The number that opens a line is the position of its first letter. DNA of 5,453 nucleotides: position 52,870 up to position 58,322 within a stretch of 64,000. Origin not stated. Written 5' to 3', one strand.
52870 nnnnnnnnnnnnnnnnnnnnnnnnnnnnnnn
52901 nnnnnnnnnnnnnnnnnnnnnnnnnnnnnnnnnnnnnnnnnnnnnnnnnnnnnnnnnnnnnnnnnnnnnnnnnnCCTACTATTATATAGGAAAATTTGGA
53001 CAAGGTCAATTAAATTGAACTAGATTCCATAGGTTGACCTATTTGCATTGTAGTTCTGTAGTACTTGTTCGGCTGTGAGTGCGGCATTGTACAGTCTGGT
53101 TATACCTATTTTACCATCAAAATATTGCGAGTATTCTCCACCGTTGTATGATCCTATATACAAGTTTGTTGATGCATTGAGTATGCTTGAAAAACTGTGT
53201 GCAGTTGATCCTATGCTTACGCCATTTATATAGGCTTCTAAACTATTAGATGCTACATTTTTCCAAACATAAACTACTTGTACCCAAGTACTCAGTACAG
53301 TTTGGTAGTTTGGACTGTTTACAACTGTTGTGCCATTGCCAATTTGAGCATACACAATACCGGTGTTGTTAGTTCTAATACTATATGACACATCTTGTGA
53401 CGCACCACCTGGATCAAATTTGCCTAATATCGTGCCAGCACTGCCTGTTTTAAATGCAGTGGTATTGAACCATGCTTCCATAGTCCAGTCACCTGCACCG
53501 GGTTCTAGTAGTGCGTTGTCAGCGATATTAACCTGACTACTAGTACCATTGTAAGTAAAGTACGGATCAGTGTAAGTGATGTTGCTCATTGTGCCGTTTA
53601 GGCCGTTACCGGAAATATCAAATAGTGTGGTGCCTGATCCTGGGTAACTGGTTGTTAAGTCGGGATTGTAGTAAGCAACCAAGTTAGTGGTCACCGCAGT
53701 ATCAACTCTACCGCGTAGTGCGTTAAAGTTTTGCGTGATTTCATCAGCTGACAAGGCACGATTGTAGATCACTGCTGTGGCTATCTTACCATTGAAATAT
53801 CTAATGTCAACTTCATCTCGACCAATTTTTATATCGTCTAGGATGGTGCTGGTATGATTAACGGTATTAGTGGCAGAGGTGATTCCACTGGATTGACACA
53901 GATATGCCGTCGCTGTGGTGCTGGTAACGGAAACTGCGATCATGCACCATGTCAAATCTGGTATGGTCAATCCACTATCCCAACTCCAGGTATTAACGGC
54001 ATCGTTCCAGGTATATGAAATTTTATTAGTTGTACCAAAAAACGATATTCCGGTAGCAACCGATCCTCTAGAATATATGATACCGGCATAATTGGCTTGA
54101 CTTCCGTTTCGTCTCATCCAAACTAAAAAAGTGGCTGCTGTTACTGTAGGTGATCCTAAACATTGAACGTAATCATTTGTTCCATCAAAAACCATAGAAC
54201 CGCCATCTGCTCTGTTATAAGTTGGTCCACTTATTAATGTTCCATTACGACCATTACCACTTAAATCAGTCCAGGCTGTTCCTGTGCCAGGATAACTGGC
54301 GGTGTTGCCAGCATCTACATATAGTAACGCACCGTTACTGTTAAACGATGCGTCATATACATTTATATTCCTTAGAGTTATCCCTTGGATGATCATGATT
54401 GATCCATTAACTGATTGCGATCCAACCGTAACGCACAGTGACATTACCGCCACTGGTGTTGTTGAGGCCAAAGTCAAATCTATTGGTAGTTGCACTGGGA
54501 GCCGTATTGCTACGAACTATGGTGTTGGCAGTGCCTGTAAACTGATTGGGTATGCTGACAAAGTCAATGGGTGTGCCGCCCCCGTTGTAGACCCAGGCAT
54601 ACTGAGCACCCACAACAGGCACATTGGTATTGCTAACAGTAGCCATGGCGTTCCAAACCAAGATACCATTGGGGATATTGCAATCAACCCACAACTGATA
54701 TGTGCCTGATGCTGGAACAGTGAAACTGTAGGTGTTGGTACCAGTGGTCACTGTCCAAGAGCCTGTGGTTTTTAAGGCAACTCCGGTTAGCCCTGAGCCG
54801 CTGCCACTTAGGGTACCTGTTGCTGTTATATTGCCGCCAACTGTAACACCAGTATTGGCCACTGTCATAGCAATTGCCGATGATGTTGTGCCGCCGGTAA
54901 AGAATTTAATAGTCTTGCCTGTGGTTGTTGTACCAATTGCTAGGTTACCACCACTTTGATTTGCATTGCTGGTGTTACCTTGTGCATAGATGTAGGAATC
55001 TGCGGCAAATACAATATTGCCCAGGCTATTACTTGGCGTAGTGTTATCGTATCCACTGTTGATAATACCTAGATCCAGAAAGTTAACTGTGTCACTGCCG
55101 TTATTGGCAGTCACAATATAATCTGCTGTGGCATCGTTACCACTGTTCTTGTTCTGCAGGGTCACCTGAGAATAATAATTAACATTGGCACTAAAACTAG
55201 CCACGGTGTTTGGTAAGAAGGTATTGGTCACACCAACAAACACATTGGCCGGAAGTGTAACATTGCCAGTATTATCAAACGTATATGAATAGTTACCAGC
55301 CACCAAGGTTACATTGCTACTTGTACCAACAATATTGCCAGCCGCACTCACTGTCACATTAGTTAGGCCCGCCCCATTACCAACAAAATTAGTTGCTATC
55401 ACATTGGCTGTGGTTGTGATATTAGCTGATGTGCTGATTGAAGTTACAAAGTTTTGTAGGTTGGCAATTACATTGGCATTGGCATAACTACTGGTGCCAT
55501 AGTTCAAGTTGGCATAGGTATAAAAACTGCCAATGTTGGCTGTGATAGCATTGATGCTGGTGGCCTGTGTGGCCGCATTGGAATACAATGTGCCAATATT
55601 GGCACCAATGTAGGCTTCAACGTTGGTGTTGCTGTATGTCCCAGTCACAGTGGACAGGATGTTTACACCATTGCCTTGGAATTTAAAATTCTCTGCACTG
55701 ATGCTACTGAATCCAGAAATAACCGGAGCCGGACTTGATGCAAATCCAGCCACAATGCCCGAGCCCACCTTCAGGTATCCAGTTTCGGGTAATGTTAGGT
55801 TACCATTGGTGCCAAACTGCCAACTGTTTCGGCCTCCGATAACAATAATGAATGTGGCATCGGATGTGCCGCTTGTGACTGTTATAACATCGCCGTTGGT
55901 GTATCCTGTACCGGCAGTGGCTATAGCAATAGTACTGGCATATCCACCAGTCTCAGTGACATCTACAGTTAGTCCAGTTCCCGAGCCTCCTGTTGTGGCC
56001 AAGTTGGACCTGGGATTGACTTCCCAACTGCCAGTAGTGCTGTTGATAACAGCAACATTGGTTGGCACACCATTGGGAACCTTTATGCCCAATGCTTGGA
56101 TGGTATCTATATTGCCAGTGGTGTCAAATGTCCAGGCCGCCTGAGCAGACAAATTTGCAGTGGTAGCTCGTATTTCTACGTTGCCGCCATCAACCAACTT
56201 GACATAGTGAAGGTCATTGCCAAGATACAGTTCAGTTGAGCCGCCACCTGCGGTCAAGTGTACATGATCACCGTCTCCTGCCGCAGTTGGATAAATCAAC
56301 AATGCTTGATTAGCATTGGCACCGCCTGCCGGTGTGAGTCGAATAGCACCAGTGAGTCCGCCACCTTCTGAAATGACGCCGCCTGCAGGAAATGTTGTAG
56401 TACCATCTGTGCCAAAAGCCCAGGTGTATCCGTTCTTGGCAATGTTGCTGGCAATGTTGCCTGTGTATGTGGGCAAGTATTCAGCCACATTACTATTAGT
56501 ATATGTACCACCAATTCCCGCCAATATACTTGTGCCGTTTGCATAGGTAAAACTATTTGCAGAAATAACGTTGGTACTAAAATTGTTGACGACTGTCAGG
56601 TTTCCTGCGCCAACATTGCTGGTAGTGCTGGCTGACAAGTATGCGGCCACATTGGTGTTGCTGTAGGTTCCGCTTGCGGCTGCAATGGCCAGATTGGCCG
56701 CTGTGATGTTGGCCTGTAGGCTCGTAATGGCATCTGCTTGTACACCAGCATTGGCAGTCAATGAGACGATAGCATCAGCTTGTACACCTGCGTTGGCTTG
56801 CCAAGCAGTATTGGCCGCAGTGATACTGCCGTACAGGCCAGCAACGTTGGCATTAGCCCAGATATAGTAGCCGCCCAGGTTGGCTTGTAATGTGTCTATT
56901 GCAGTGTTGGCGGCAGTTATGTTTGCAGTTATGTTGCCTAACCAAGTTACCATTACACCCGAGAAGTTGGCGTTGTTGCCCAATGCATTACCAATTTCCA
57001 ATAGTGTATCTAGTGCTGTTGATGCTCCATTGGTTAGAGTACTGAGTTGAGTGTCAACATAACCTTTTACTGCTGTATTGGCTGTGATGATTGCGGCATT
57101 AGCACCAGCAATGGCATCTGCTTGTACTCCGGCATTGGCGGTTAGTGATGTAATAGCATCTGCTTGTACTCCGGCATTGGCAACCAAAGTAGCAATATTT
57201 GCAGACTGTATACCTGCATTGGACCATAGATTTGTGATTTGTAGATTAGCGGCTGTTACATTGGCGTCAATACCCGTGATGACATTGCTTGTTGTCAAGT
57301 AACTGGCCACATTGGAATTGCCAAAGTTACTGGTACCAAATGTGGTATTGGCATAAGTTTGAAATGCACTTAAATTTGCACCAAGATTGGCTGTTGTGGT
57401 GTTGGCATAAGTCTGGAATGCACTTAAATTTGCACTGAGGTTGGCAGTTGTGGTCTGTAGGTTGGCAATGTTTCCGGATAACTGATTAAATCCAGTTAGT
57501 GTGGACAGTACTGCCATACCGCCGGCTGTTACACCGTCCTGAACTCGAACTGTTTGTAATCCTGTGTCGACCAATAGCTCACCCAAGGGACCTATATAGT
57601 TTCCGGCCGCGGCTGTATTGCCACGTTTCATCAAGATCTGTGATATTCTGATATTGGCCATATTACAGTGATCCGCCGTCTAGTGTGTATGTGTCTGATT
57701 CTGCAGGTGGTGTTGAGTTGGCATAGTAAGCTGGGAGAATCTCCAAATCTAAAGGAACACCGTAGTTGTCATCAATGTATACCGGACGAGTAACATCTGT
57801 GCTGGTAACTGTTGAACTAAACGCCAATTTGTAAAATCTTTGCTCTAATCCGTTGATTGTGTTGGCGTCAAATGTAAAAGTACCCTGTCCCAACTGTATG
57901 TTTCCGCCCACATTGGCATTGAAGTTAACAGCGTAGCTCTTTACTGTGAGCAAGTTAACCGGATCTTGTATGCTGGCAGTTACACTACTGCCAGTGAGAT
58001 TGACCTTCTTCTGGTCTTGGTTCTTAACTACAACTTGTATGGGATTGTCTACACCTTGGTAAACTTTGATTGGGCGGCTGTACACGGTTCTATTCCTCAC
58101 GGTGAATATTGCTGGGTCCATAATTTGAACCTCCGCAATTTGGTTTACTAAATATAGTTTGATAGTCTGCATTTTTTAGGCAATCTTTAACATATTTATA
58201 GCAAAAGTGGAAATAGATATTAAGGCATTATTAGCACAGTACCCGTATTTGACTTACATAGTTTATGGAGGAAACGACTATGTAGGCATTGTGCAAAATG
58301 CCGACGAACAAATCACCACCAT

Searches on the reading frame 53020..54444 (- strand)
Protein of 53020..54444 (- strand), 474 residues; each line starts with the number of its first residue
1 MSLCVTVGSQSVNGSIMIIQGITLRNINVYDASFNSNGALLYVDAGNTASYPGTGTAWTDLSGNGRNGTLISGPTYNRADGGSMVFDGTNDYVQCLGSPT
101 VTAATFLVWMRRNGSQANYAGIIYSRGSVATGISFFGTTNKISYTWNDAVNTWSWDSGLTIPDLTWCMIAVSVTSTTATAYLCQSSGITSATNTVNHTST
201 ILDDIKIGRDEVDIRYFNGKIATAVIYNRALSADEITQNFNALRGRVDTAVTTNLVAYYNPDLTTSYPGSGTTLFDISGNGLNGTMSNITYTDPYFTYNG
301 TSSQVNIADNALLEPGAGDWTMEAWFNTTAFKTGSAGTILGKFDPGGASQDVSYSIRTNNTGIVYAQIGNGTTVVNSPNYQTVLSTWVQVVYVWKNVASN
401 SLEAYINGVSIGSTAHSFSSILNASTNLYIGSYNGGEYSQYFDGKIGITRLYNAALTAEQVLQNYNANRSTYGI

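Call 11: search_protein_families(library=phrogs, proteins=[window:53020-54444:-], max_evalue=0.001)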
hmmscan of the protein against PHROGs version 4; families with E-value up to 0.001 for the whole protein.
window:53020-54444:- (474 aa): 5 families
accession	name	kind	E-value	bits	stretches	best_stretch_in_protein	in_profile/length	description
phrog_24074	-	unknown function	6.4e-43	148.1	2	33-246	656-889/892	-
phrog_8510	-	head and packaging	7.6e-34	117.7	2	268-472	701-904/1348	virion structural protein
phrog_17347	-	unknown function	4e-19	70.4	2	279-468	32-208/312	-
phrog_22373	-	unknown function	1.2e-06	28.2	1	134-466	86-423/688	-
phrog_38104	-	unknown function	3.4e-06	27.5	1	33-86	87-139/320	-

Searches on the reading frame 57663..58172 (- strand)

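Call 12: search_protein_families(library=phrogs, proteins=[window:57663-58172:-], max_evalue=0.001)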
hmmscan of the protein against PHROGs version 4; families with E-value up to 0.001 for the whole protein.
window:57663-58172:- (169 aa): 1 family
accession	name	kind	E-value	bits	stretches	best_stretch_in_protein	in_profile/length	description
phrog_1084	-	unknown function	4.7e-06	27.7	1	34-116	9-89/123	unknown function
